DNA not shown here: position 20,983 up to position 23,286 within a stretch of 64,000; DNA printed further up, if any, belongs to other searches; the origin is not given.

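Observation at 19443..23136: AraC / activase / unusually short glycyl radical enzyme locus of unknown chemistry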

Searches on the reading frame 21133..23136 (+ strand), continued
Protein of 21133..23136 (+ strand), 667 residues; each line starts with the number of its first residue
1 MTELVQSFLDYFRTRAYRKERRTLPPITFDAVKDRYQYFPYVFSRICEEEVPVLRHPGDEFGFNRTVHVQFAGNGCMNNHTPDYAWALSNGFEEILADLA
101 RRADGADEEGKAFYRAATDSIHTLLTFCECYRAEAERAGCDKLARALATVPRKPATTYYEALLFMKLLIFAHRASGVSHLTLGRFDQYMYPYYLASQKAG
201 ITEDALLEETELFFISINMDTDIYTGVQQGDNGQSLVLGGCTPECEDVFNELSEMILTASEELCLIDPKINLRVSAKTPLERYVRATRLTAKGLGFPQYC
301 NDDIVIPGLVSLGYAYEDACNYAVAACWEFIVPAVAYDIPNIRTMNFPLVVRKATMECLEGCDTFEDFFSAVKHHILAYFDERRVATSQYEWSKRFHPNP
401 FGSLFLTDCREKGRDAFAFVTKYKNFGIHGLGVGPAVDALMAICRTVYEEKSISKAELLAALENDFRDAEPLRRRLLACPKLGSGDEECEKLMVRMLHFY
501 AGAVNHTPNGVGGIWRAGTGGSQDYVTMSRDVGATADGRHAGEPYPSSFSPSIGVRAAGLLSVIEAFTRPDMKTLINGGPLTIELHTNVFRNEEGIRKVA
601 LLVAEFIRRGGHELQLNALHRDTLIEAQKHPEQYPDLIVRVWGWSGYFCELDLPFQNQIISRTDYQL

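Call 76: search_protein_families(library=ncbifam, proteins=[P0128, P0138, P0147, P0153, P0156, P0157, P0164, P0166, P0221, P0253], max_evalue=1e-40)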
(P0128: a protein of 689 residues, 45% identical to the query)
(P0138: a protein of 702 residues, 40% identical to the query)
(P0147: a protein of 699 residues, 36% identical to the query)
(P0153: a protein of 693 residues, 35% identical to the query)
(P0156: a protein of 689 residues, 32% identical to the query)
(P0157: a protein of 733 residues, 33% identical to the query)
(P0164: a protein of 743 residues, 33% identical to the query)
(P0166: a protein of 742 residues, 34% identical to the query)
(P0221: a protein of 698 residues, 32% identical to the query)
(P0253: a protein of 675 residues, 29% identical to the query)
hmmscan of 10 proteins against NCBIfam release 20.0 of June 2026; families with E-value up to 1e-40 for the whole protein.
P0128 (689 aa): 8 families
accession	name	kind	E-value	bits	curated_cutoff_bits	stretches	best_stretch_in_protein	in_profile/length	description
TIGR01774.1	PFL2-3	subfamily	4.6e-99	332.8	678.2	1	115-689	169-786/786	formate C-acetyltransferase/glycerol dehydratase family glycyl radical enzyme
NF043068.1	glycl_HYPD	equivalog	1.5e-83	281.2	1100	1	149-686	216-781/784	trans-4-hydroxy-L-proline dehydratase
NF007437.0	PRK09983.1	equivalog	2e-83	280.9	1109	1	105-688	158-764/765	formate C-acetyltransferase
NF048009.1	SfplDhtHpfGKleb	equivalog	1.5e-73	248.2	1000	1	134-686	219-821/824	(2S)-3-sulfopropanediol dehydratase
TIGR04394.1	choline_CutC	equivalog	3.4e-73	247.5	1050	1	142-685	214-784/789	choline trimethylamine-lyase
NF048011.1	SfplDhtHpsGDes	equivalog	1.5e-71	241.8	1000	1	383-687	506-819/821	(2S)-3-sulfopropanediol dehydratase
NF033718.1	indole_decarb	equivalog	1.1e-55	189.3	1100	1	162-688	289-867/868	indoleacetate decarboxylase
NF033715.1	glycyl_HPDL_Lrg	equivalog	1.8e-48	165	1150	0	156-348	288-501/901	4-hydroxyphenylacetate decarboxylase large subunit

P0138 (702 aa): 8 families
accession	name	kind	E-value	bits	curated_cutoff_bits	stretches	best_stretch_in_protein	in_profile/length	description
TIGR01774.1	PFL2-3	subfamily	3.5e-113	379.4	678.2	1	121-700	165-784/786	formate C-acetyltransferase/glycerol dehydratase family glycyl radical enzyme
NF007437.0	PRK09983.1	equivalog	7e-103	345.2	1109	1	181-701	229-764/765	formate C-acetyltransferase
NF043068.1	glycl_HYPD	equivalog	1.8e-87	294.2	1100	1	166-698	221-780/784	trans-4-hydroxy-L-proline dehydratase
NF048009.1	SfplDhtHpfGKleb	equivalog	6.1e-83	279.3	1000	1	187-699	271-821/824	(2S)-3-sulfopropanediol dehydratase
NF048011.1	SfplDhtHpsGDes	equivalog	3.7e-82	276.9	1000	1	118-699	190-818/821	(2S)-3-sulfopropanediol dehydratase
TIGR04394.1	choline_CutC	equivalog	2.3e-77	261.2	1050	1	165-698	225-784/789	choline trimethylamine-lyase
NF033718.1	indole_decarb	equivalog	2.3e-62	211.4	1100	0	152-505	264-648/868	indoleacetate decarboxylase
NF033715.1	glycyl_HPDL_Lrg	equivalog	1.1e-51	175.7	1150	1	165-699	296-898/901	4-hydroxyphenylacetate decarboxylase large subunit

P0147 (699 aa): 8 families
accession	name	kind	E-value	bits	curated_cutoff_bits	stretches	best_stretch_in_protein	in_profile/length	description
TIGR01774.1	PFL2-3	subfamily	1.4e-76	258.4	678.2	1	108-697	161-784/786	formate C-acetyltransferase/glycerol dehydratase family glycyl radical enzyme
NF007437.0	PRK09983.1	equivalog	4.6e-69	233.4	1109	1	107-697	159-763/765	formate C-acetyltransferase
NF048011.1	SfplDhtHpsGDes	equivalog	1.3e-62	212.2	1000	0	107-364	188-470/821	(2S)-3-sulfopropanediol dehydratase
NF043068.1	glycl_HYPD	equivalog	1.9e-62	211.4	1100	0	408-696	503-781/784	trans-4-hydroxy-L-proline dehydratase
NF048009.1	SfplDhtHpfGKleb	equivalog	1.4e-57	195.5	1000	0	108-368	188-471/824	(2S)-3-sulfopropanediol dehydratase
TIGR04394.1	choline_CutC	equivalog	2e-53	182.1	1050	1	141-695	213-784/789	choline trimethylamine-lyase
NF033718.1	indole_decarb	equivalog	1.2e-42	146.1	1100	0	106-365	218-502/868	indoleacetate decarboxylase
NF033715.1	glycyl_HPDL_Lrg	equivalog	7.2e-41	139.9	1150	0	155-357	298-510/901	4-hydroxyphenylacetate decarboxylase large subunit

P0153 (693 aa): 8 families
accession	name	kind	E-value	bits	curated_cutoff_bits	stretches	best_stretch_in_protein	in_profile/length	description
TIGR01774.1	PFL2-3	subfamily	1.1e-138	463.7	678.2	1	76-692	153-786/786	formate C-acetyltransferase/glycerol dehydratase family glycyl radical enzyme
NF048011.1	SfplDhtHpsGDes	equivalog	1e-113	381.3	1000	1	84-691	189-820/821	(2S)-3-sulfopropanediol dehydratase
NF048009.1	SfplDhtHpfGKleb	equivalog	3.1e-109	366.3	1000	1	69-689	173-821/824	(2S)-3-sulfopropanediol dehydratase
NF007437.0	PRK09983.1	equivalog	4.4e-108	362.4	1109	1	70-691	147-764/765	formate C-acetyltransferase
NF043068.1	glycl_HYPD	equivalog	5.2e-102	342.3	1100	1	85-691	159-783/784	trans-4-hydroxy-L-proline dehydratase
TIGR04394.1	choline_CutC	equivalog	3.4e-99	333.5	1050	1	76-688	155-784/789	choline trimethylamine-lyase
NF033718.1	indole_decarb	equivalog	3.6e-81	273.6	1100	1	79-691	215-867/868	indoleacetate decarboxylase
NF033715.1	glycyl_HPDL_Lrg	equivalog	3.7e-61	207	1150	0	98-491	253-678/901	4-hydroxyphenylacetate decarboxylase large subunit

P0156 (689 aa): 8 families
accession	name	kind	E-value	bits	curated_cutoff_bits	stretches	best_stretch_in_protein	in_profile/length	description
TIGR01774.1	PFL2-3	subfamily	1.2e-125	420.6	678.2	1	80-688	162-783/786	formate C-acetyltransferase/glycerol dehydratase family glycyl radical enzyme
NF043068.1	glycl_HYPD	equivalog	2.1e-114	383.3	1100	1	93-688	172-781/784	trans-4-hydroxy-L-proline dehydratase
TIGR04394.1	choline_CutC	equivalog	6.9e-114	382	1050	1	75-687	159-784/789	choline trimethylamine-lyase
NF048009.1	SfplDhtHpfGKleb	equivalog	1.5e-111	374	1000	1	63-688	172-821/824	(2S)-3-sulfopropanediol dehydratase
NF048011.1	SfplDhtHpsGDes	equivalog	5e-111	372.4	1000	1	79-688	189-818/821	(2S)-3-sulfopropanediol dehydratase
NF007437.0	PRK09983.1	equivalog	1.6e-104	350.6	1109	1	79-688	160-762/765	formate C-acetyltransferase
NF033718.1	indole_decarb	equivalog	3e-91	306.9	1100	1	72-490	213-645/868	indoleacetate decarboxylase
NF033715.1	glycyl_HPDL_Lrg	equivalog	3e-70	237.1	1150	0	503-688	713-898/901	4-hydroxyphenylacetate decarboxylase large subunit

P0157 (733 aa): 8 families
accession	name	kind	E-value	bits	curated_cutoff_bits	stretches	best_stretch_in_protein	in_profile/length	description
TIGR01774.1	PFL2-3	subfamily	4.7e-170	567.5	678.2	1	122-731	162-785/786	formate C-acetyltransferase/glycerol dehydratase family glycyl radical enzyme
NF043068.1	glycl_HYPD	equivalog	3.3e-149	498.4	1100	1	141-730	184-782/784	trans-4-hydroxy-L-proline dehydratase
NF048011.1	SfplDhtHpsGDes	equivalog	1.9e-144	482.9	1000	1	122-730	190-819/821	(2S)-3-sulfopropanediol dehydratase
NF007437.0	PRK09983.1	equivalog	8.1e-142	473.9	1109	1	121-730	160-763/765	formate C-acetyltransferase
TIGR04394.1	choline_CutC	equivalog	6.7e-134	448.2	1050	1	119-728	161-784/789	choline trimethylamine-lyase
NF048009.1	SfplDhtHpfGKleb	equivalog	5.2e-130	435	1000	1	121-729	188-821/824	(2S)-3-sulfopropanediol dehydratase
NF033718.1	indole_decarb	equivalog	4.2e-105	352.8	1100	1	152-730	256-866/868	indoleacetate decarboxylase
NF033715.1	glycyl_HPDL_Lrg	equivalog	2.1e-94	317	1150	2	98-530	216-678/901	4-hydroxyphenylacetate decarboxylase large subunit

P0164 (743 aa): 8 families
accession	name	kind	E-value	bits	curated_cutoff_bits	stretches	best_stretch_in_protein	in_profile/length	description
TIGR01774.1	PFL2-3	subfamily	2.4e-153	512.3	678.2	1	121-741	162-784/786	formate C-acetyltransferase/glycerol dehydratase family glycyl radical enzyme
NF043068.1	glycl_HYPD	equivalog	1.7e-130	436.5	1100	1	151-741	195-782/784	trans-4-hydroxy-L-proline dehydratase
NF048009.1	SfplDhtHpfGKleb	equivalog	4.8e-123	412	1000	1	146-740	219-821/824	(2S)-3-sulfopropanediol dehydratase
NF007437.0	PRK09983.1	equivalog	5.6e-121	405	1109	2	442-741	456-763/765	formate C-acetyltransferase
TIGR04394.1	choline_CutC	equivalog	5.3e-120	402.3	1050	1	142-739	191-784/789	choline trimethylamine-lyase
NF048011.1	SfplDhtHpsGDes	equivalog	2.3e-111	373.5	1000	1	143-741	218-819/821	(2S)-3-sulfopropanediol dehydratase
NF033718.1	indole_decarb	equivalog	9e-96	321.9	1100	1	120-741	220-866/868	indoleacetate decarboxylase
NF033715.1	glycyl_HPDL_Lrg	equivalog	1.9e-83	280.8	1150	1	439-740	570-898/901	4-hydroxyphenylacetate decarboxylase large subunit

P0166 (742 aa): 8 families
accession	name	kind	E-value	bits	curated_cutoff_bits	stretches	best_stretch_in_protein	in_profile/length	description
TIGR01774.1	PFL2-3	subfamily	2.6e-157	525.4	678.2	1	123-731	162-783/786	formate C-acetyltransferase/glycerol dehydratase family glycyl radical enzyme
NF043068.1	glycl_HYPD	equivalog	2.5e-139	465.7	1100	1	122-731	158-781/784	trans-4-hydroxy-L-proline dehydratase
TIGR04394.1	choline_CutC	equivalog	2.2e-134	449.8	1050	1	120-730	161-784/789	choline trimethylamine-lyase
NF048009.1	SfplDhtHpfGKleb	equivalog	3.9e-133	445.3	1000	1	104-731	172-821/824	(2S)-3-sulfopropanediol dehydratase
NF048011.1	SfplDhtHpsGDes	equivalog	7.5e-133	444.6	1000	1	122-731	189-818/821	(2S)-3-sulfopropanediol dehydratase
NF007437.0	PRK09983.1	equivalog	2.1e-128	429.6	1109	1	123-731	161-762/765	formate C-acetyltransferase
NF033718.1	indole_decarb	equivalog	3.2e-97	326.7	1100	1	120-537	218-647/868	indoleacetate decarboxylase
NF033715.1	glycyl_HPDL_Lrg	equivalog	1.6e-78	264.5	1150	1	123-537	232-681/901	4-hydroxyphenylacetate decarboxylase large subunit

P0221 (698 aa): 6 families
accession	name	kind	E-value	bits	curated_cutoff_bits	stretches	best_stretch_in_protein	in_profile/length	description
TIGR01774.1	PFL2-3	subfamily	6.9e-70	236.2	678.2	1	191-690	255-782/786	formate C-acetyltransferase/glycerol dehydratase family glycyl radical enzyme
NF007437.0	PRK09983.1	equivalog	2.6e-64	217.6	1109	1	107-690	155-761/765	formate C-acetyltransferase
NF043068.1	glycl_HYPD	equivalog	1.1e-57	195.8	1100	1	214-692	278-782/784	trans-4-hydroxy-L-proline dehydratase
TIGR04394.1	choline_CutC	equivalog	2.3e-53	181.9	1050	1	184-691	251-785/789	choline trimethylamine-lyase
NF048009.1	SfplDhtHpfGKleb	equivalog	3e-51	174.4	1000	1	212-690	304-820/824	(2S)-3-sulfopropanediol dehydratase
NF048011.1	SfplDhtHpsGDes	equivalog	5.3e-43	147.4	1000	1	184-691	277-818/821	(2S)-3-sulfopropanediol dehydratase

P0253 (675 aa): 7 families
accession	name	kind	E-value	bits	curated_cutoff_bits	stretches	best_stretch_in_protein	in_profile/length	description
TIGR01774.1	PFL2-3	subfamily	3.7e-85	286.8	678.2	1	155-668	237-782/786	formate C-acetyltransferase/glycerol dehydratase family glycyl radical enzyme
NF007437.0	PRK09983.1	equivalog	1.7e-71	241.3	1109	1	149-668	223-761/765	formate C-acetyltransferase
NF048011.1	SfplDhtHpsGDes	equivalog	5.1e-61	207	1000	1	147-668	258-817/821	(2S)-3-sulfopropanediol dehydratase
NF048009.1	SfplDhtHpfGKleb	equivalog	6.1e-61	206.5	1000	0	399-668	541-820/824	(2S)-3-sulfopropanediol dehydratase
TIGR04394.1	choline_CutC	equivalog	2.8e-60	204.7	1050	1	134-669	218-785/789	choline trimethylamine-lyase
NF043068.1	glycl_HYPD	equivalog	4.8e-58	196.9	1100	1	112-670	196-782/784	trans-4-hydroxy-L-proline dehydratase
NF033718.1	indole_decarb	equivalog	1.3e-43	149.3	1100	1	154-668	294-864/868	indoleacetate decarboxylase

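Call 85: list_cluster_members(proteins=[L082:7845-9923:+, window:21133-23133:+, P0010, P0007])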
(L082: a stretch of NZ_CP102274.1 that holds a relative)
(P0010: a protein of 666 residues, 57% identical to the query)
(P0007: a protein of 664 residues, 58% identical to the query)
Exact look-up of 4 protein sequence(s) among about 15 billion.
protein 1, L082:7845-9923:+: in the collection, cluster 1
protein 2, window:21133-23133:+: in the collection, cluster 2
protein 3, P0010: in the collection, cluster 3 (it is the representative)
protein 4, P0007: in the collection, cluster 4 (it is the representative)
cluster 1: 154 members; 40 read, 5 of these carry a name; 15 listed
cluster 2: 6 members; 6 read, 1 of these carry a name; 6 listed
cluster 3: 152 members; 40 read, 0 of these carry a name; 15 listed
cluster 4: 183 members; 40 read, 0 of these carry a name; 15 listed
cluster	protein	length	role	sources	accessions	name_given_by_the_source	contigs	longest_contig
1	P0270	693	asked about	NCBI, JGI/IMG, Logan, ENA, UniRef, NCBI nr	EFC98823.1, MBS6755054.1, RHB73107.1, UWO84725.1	pyruvate formate-lyase [Hungatella hathewayi] | pyruvate-formate lyase | Glycine radical domain protein n=1 Tax=Hungatella hathewayi DSM 13479 TaxID=566550 ...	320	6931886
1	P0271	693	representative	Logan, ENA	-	-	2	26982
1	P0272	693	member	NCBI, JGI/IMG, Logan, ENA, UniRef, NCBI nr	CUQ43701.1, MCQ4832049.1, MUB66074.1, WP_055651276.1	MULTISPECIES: pyruvate formate lyase family protein [Hungatella] | Pyruvate formate-lyase n=1 Tax=Hungatella hathewayi TaxID=154046 RepID=A0AAW9WLT0_9FIRM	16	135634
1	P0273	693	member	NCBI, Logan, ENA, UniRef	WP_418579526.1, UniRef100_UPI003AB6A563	pyruvate formate lyase family protein [Hungatella sp.] | pyruvate formate lyase family protein n=1 Tax=Hungatella sp. TaxID=2613924 ...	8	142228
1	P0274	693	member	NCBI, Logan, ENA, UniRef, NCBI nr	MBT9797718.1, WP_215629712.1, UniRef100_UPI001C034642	pyruvate formate lyase family protein [Hungatella hathewayi] | pyruvate formate lyase family protein n=1 Tax=Hungatella hathewayi TaxID=154046 ...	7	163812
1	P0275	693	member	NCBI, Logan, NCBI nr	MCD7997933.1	MAG: pyruvate formate-lyase [Clostridiales bacterium] | pyruvate formate-lyase [Clostridiales bacterium]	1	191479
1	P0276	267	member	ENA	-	-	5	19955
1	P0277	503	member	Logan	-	-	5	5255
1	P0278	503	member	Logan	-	-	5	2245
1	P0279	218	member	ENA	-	-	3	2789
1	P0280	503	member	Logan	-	-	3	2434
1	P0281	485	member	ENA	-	-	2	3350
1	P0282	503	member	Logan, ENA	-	-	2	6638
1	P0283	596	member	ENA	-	-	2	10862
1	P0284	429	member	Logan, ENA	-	-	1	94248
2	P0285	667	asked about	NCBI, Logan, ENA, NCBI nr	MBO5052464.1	MAG: pyruvate formate-lyase [Clostridia bacterium] | pyruvate formate-lyase [Clostridia bacterium]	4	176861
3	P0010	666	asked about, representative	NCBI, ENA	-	-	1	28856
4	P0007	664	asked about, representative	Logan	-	-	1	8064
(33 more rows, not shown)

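Call 91: search_protein_families(library=ncbifam, proteins=[L057:5369-7141:+, L043:5431-7137:+, L057:10052-11596:+, L057:11580-13124:+, L057:13146-15680:+, L057:15741-17330:+, L050:5210-6997:+, L053:10053-11861:+, L020:9974-11671:+, L019:5089-6057:+], max_evalue=0.00001)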
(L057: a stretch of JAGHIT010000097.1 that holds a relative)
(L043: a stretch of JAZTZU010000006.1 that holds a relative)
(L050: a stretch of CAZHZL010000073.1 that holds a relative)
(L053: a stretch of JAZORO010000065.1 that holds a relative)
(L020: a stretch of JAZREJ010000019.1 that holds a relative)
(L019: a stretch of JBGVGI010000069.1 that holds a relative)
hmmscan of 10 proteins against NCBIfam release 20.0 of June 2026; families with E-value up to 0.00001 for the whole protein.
L057:5369-7141:+ (591 aa): 11 families
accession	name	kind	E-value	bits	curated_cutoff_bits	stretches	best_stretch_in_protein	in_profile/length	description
NF007538.0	PRK10150.1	equivalog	1e-37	129.8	544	1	14-579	9-591/607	beta-glucuronidase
NF041462.1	GalA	equivalog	3.3e-36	124.7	900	1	70-440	81-441/763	beta-galactosidase GalA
NF007666.0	PRK10340.1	equivalog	4.8e-30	104.1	1284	1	17-451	40-488/1030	beta-galactosidase subunit alpha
NF052611.1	beta_gal_Bga2A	equivalog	2.5e-28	98.6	999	1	66-438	108-484/1007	beta-galactosidase, LacZ type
NF050095.1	BetGlucuronLacZ4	equivalog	1e-25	89.9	950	2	244-453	240-451/666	beta-glucuronidase LacZ4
NF041463.1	GalB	equivalog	2.9e-25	88.3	900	1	51-439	111-513/869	beta-galactosidase GalB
NF007074.0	PRK09525.1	subfamily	6.8e-24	83.7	1221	1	16-450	50-501/1027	beta-galactosidase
NF049877.1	GlucurArabfur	equivalog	2.3e-21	75.2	1800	2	8-137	358-490/1400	beta-d-glucuronidase/beta-L-arabinofuranosidase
NF049891.1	Bet1-4galacdseBT4156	equivalog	2.5e-21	75.3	1700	1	70-402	76-408/946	exo-beta-1,4-galactosidase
NF049890.1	Bet1-4galacdseBT4151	equivalog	9.2e-17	60.3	1500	1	72-404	108-452/952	exo-beta-1,4-galactosidase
NF041100.1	betagal_LacZ_Ttogales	equivalog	3.6e-12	44.8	2000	1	43-435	83-466/1090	beta-galactosidase LacZ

L043:5431-7137:+ (569 aa): 12 families
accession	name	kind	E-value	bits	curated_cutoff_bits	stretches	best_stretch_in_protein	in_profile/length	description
NF007538.0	PRK10150.1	equivalog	9.9e-39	133.1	544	1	16-421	11-449/607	beta-glucuronidase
NF041462.1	GalA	equivalog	6.5e-31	107.2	900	1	70-427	83-440/763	beta-galactosidase GalA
NF049890.1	Bet1-4galacdseBT4151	equivalog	3.9e-28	97.9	1500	1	67-357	105-408/952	exo-beta-1,4-galactosidase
NF052611.1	beta_gal_Bga2A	equivalog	2.8e-27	95.1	999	1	72-293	116-341/1007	beta-galactosidase, LacZ type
NF007666.0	PRK10340.1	equivalog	2.7e-23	81.8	1284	1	34-434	84-486/1030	beta-galactosidase subunit alpha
NF050095.1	BetGlucuronLacZ4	equivalog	1e-22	80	950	1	19-442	18-461/666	beta-glucuronidase LacZ4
NF041463.1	GalB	equivalog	1.8e-22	79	900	1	65-423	130-511/869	beta-galactosidase GalB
NF007074.0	PRK09525.1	subfamily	4.1e-21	74.5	1221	1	72-433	123-499/1027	beta-galactosidase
NF041100.1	betagal_LacZ_Ttogales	equivalog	9.9e-21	73.2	2000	1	49-434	91-479/1090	beta-galactosidase LacZ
NF049891.1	Bet1-4galacdseBT4156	equivalog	1.2e-18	66.4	1700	1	72-423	80-436/946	exo-beta-1,4-galactosidase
NF049877.1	GlucurArabfur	equivalog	3.2e-18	64.8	1800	1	19-418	371-791/1400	beta-d-glucuronidase/beta-L-arabinofuranosidase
NF045579.1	rhamnoside_JR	domain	2.6e-11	43.8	50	1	21-144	2-114/123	glycosylhydrolase-like jelly roll fold domain-containing protein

L057:10052-11596:+ (515 aa): 0 families

L057:11580-13124:+ (515 aa): 0 families

L057:13146-15680:+ (845 aa): 0 families

L057:15741-17330:+ (530 aa): 1 family
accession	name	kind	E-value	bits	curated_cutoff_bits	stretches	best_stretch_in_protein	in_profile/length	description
NF053763.1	ABCarbgalBndGanS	equivalog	1.1e-09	37.5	700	0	35-209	37-197/420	galactooligosaccharide ABC transporter substrate-binding protein GanS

L050:5210-6997:+ (596 aa): 1 family
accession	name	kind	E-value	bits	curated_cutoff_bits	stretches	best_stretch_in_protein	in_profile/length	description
NF049879.1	AcerHdlse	equivalog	1.1e-95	321.5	950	1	2-593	19-655/657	aceric acid hydrolase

L053:10053-11861:+ (603 aa): 0 families

L020:9974-11671:+ (566 aa): 1 family
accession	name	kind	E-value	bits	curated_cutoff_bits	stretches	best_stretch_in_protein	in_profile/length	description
NF041654.1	GlcNAcase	equivalog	5.4e-09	35.1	1000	1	62-116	94-148/732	beta-N-acetylglucosaminidase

L019:5089-6057:+ (323 aa): 2 families
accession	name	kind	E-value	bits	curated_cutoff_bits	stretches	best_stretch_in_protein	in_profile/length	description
NF041099.2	keto_glucon_epim_IolO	equivalog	1.3e-08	34.5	300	1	130-264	121-245/269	5-keto-L-gluconate epimerase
NF041277.1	coba_remo_CbiR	equivalog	1.7e-06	27.8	105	1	38-264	24-233/249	cobamide remodeling phosphodiesterase CbiR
